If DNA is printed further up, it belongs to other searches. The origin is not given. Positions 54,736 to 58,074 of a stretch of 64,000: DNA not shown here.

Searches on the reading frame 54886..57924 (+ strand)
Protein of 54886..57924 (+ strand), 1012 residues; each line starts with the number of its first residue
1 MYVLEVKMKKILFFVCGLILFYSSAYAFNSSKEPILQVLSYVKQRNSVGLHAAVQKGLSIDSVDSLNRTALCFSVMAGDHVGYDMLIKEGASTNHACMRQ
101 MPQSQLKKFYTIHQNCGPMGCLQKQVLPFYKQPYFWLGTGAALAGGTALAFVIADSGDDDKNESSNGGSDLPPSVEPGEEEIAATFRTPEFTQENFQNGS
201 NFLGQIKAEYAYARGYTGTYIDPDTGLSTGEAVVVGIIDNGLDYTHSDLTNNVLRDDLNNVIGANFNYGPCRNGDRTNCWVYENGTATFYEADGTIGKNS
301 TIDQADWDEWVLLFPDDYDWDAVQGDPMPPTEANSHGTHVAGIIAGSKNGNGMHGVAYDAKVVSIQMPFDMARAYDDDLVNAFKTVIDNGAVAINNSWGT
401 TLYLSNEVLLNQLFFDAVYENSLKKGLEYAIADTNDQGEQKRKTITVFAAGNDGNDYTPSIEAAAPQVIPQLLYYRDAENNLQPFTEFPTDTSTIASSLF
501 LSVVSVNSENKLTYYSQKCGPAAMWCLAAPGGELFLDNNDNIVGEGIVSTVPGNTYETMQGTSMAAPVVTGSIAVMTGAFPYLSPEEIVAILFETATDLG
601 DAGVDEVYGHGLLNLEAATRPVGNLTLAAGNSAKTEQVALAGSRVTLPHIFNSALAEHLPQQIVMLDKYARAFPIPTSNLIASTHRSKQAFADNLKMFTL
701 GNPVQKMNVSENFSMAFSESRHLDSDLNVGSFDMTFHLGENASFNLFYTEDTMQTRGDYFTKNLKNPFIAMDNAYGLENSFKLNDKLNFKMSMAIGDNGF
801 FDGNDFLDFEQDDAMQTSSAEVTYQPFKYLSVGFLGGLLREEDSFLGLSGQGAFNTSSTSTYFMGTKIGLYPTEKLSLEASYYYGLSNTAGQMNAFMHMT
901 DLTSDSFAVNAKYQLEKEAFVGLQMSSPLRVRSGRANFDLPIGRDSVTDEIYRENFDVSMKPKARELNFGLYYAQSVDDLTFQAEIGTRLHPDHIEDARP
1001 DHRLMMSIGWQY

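Call 65: search_protein_families(library=ncbifam, proteins=[window:54886-57924:+], max_evalue=1e-10)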
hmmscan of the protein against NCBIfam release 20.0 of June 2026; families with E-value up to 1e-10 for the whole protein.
window:54886-57924:+ (1012 aa): 3 families
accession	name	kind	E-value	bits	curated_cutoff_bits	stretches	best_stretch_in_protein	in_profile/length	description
TIGR03921.1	T7SS_mycosin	equivalog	4.7e-31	108.2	278.75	1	331-620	47-286/353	type VII secretion-associated serine protease mycosin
NF051851.1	AtpSerPepEprS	equivalog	4.6e-30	104.4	1700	2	500-625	256-369/988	autotransporter serine peptidase EprS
NF033595.1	denti_PrtP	equivalog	2.8e-17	62.6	300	1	542-637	429-520/606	dentilisin complex serine proteinase subunit PrtP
